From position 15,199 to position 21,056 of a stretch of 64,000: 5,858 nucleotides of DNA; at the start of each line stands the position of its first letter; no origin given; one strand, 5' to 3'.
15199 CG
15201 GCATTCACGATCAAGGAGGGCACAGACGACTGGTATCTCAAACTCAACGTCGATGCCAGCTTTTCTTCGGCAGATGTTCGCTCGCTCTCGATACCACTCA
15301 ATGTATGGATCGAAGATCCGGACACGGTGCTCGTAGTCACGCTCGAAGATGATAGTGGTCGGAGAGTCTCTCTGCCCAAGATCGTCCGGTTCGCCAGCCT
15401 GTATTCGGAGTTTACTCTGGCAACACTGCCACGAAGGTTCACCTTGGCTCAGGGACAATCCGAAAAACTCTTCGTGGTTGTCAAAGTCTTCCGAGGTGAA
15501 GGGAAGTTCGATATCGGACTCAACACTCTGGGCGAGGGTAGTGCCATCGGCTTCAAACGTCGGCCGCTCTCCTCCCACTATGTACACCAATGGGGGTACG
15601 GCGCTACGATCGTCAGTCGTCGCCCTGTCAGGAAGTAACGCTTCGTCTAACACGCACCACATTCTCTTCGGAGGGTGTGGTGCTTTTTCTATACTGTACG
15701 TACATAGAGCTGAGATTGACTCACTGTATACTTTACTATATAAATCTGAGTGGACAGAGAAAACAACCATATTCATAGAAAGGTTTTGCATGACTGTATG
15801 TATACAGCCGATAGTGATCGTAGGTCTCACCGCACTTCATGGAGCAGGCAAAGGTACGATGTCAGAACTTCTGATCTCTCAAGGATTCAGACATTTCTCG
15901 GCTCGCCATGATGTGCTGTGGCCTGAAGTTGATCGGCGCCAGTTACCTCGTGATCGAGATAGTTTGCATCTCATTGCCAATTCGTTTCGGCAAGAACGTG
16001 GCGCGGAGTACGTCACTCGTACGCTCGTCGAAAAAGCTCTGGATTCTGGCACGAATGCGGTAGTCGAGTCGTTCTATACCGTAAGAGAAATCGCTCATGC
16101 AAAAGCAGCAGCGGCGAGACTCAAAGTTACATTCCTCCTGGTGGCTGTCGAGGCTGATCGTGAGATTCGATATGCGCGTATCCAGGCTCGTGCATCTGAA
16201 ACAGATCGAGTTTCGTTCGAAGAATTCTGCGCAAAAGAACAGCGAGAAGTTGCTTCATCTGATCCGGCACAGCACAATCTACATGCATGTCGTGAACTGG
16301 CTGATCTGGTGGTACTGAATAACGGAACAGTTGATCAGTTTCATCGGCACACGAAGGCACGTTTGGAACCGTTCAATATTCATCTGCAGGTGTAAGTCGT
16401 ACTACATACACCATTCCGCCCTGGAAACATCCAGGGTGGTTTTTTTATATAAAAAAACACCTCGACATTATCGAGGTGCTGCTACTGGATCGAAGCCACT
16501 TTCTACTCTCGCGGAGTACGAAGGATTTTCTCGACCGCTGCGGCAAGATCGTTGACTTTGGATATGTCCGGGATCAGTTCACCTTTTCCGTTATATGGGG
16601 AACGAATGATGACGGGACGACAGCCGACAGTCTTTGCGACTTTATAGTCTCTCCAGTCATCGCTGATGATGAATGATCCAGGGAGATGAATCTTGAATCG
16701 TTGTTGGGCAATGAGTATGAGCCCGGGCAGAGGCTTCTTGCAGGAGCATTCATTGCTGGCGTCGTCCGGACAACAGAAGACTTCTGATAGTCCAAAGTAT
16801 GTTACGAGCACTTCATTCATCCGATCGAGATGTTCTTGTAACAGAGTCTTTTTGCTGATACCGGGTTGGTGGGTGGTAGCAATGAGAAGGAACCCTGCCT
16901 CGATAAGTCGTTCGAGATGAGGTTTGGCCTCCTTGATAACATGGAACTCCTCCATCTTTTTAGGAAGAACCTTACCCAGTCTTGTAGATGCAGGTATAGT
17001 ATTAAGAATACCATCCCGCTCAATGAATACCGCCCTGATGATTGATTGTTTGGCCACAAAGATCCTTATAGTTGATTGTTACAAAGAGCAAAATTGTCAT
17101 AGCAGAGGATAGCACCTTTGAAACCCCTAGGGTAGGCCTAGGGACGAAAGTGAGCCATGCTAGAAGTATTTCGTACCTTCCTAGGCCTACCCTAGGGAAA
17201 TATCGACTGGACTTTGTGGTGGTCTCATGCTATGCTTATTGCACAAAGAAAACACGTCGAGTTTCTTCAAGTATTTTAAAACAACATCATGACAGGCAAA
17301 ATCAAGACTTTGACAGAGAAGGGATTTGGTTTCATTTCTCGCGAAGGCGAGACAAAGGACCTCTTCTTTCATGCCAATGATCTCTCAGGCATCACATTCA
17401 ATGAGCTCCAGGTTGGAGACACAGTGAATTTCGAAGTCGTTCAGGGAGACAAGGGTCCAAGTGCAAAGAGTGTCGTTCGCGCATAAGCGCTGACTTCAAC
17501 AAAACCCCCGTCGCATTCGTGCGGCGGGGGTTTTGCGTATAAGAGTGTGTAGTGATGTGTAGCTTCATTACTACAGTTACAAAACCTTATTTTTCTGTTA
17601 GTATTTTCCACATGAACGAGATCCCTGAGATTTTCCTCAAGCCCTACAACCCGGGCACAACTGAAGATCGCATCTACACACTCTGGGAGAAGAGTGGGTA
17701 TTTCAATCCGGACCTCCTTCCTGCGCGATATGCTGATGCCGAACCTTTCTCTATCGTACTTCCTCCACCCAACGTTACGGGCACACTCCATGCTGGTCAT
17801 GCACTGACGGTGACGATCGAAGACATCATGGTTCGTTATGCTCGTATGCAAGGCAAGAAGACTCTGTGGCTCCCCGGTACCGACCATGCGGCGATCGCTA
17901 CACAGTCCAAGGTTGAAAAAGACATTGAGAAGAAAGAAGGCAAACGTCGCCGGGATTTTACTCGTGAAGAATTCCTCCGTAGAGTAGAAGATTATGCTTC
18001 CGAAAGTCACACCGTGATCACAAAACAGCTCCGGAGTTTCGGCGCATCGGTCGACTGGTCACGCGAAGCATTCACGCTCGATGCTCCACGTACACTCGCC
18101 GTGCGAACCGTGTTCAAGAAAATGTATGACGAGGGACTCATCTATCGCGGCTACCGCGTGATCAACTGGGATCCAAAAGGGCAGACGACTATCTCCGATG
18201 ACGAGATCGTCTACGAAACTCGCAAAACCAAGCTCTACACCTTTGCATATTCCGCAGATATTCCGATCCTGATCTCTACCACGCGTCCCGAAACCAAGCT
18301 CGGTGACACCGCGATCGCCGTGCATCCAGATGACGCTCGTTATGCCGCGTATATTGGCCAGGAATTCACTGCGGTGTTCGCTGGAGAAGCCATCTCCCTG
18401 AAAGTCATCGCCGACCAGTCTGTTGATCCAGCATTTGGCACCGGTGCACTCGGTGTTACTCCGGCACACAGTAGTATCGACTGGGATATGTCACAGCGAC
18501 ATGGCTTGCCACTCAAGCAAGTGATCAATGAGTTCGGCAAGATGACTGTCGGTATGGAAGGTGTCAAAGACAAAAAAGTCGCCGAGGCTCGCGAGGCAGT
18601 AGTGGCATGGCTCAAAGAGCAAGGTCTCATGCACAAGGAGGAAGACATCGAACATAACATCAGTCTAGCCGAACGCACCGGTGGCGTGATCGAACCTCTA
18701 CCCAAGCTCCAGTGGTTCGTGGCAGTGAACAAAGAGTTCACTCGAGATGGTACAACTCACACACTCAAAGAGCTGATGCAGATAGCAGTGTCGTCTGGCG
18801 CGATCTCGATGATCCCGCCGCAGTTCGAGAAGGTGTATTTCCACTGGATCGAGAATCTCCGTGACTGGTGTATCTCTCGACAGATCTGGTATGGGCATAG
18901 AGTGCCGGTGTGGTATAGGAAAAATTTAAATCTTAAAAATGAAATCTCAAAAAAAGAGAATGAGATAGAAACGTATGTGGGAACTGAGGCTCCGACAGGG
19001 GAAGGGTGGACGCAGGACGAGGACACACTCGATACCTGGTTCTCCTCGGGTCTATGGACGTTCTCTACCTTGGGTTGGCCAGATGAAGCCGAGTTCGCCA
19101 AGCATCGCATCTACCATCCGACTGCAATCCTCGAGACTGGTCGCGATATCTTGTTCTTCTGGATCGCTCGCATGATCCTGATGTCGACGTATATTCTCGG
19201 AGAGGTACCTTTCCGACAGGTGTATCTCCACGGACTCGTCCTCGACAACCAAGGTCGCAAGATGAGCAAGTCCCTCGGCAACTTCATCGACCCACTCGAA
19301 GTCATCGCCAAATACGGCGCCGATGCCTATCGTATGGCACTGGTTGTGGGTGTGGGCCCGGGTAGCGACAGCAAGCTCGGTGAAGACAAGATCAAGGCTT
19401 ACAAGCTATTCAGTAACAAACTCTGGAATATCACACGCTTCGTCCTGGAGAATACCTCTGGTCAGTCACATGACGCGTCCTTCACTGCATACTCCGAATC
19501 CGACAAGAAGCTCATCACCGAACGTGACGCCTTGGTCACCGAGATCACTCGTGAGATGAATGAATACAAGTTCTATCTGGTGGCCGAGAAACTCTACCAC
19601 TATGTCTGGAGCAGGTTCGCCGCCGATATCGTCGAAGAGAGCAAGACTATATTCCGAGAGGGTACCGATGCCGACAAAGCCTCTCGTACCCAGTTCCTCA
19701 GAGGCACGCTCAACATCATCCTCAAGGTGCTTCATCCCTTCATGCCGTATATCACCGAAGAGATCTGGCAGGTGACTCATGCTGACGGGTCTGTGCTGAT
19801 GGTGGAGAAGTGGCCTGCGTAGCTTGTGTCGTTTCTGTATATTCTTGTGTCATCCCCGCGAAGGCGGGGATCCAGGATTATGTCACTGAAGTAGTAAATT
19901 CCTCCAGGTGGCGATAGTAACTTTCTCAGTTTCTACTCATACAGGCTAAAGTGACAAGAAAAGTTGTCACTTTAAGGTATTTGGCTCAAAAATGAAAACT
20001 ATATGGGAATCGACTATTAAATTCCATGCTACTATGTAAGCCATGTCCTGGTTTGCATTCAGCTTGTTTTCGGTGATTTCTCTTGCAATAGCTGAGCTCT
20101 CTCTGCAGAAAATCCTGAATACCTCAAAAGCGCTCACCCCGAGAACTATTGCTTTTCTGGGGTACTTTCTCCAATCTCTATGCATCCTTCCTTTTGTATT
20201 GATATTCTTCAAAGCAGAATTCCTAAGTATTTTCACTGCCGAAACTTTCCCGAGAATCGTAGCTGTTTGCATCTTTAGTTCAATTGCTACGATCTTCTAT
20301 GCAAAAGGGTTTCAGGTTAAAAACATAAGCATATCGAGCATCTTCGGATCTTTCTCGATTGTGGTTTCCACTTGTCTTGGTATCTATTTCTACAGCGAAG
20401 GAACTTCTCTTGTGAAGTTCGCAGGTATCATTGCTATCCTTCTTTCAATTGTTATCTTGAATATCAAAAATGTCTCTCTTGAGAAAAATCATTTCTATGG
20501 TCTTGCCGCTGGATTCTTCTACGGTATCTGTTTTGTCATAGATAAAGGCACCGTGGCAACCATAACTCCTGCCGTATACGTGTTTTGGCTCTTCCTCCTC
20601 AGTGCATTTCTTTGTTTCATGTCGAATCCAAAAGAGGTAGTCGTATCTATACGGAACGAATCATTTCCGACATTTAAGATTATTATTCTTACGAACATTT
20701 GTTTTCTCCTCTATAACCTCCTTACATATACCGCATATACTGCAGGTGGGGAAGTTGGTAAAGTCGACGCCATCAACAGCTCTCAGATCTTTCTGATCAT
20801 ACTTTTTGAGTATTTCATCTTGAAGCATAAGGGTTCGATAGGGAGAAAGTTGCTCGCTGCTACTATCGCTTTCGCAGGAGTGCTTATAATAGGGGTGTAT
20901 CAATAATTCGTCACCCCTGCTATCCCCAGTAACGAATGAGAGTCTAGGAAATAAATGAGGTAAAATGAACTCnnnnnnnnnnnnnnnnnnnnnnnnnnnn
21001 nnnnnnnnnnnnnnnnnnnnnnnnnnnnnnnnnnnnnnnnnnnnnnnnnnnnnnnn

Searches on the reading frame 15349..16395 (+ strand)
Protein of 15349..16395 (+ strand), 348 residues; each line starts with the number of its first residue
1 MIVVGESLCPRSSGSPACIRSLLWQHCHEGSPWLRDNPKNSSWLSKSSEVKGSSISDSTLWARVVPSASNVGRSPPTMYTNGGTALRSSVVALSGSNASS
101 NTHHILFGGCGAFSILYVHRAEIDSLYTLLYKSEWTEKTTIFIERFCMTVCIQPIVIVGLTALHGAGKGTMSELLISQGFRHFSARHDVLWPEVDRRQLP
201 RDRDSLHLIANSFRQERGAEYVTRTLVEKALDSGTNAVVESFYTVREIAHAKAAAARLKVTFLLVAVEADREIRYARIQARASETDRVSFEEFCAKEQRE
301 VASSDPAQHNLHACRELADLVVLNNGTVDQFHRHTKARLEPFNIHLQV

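Call 61: search_protein_families(library=pfam, proteins=[window:15349-16395:+], max_evalue=0.001)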
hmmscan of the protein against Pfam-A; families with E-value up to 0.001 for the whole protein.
window:15349-16395:+ (348 aa): 3 families
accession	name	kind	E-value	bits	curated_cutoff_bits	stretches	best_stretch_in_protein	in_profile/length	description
PF13238.12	AAA_18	-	9.5e-08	33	29.4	1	158-289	1-119/128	AAA domain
PF13671.12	AAA_33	-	2.7e-06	28.2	27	1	164-288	8-128/143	AAA domain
PF13207.12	AAA_17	-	3.1e-06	28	27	1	163-291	3-133/136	AAA domain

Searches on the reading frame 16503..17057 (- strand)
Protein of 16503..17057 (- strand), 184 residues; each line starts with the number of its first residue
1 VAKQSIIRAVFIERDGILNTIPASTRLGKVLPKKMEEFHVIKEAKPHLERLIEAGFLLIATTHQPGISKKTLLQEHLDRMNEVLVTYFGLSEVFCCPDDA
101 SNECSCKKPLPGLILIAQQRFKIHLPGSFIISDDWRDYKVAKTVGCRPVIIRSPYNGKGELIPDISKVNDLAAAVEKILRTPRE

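Call 61: search_protein_families(library=pfam, proteins=[window:16503-17057:-], max_evalue=0.001)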
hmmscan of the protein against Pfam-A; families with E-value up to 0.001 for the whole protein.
window:16503-17057:- (184 aa): 1 family
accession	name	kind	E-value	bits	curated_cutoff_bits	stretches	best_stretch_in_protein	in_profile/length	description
PF13242.12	Hydrolase_like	-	1.5e-05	25.3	22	1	106-153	2-50/75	HAD-hyrolase-like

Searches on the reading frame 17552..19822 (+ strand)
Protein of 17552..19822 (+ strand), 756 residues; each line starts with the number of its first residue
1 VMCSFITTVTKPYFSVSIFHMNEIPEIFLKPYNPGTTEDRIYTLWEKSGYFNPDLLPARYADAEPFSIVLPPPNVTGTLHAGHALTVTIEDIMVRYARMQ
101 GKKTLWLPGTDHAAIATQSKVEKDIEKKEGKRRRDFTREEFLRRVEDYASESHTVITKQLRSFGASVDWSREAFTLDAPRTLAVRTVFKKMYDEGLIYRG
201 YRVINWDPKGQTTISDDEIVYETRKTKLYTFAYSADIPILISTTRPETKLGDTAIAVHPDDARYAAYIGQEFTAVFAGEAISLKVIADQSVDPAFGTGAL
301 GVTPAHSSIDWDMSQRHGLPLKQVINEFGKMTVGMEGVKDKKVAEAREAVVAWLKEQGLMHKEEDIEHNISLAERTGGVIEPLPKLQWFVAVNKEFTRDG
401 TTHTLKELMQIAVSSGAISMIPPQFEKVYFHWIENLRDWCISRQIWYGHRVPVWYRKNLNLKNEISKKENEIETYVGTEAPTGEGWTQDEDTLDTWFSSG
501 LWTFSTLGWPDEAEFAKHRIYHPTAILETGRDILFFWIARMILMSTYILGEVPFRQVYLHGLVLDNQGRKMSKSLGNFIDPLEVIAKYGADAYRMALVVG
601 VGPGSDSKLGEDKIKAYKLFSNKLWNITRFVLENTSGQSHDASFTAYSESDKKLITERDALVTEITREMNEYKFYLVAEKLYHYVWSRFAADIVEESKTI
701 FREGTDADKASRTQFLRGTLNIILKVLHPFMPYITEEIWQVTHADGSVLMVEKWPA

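Call 61: search_protein_families(library=pfam, proteins=[window:17552-19822:+], max_evalue=0.001)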
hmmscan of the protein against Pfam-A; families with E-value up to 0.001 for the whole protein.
window:17552-19822:+ (756 aa): 5 families
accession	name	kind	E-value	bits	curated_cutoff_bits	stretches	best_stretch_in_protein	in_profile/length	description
PF00133.28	tRNA-synt_1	-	2.3e-127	425.7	22.7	1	41-598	2-403/414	tRNA synthetases class I (I, L, M and V)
PF08264.19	Anticodon_1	-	3.6e-22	79.3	25.1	1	651-755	1-105/148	Anticodon-binding domain of tRNA ligase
PF09334.17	tRNA-synt_1g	-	9.3e-19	67.9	20.1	2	73-219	8-135/391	tRNA synthetases class I (M)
PF01406.26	tRNA-synt_1e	-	2.4e-06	27.6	27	1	521-598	205-281/301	tRNA synthetases class I (C) catalytic domain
PF13603.12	tRNA-synt_1_2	-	0.00055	19.9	25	0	294-329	109-144/185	Leucyl-tRNA synthetase, editing domain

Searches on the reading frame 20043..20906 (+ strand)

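Call 62: search_protein_families(library=pfam, proteins=[window:20043-20906:+], max_evalue=0.001)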
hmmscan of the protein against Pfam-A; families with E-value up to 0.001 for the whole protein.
window:20043-20906:+ (287 aa): 1 family
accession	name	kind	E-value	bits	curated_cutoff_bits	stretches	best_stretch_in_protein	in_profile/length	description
PF00892.27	EamA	-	6.9e-14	52.7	28.2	2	151-283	5-133/135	EamA-like transporter family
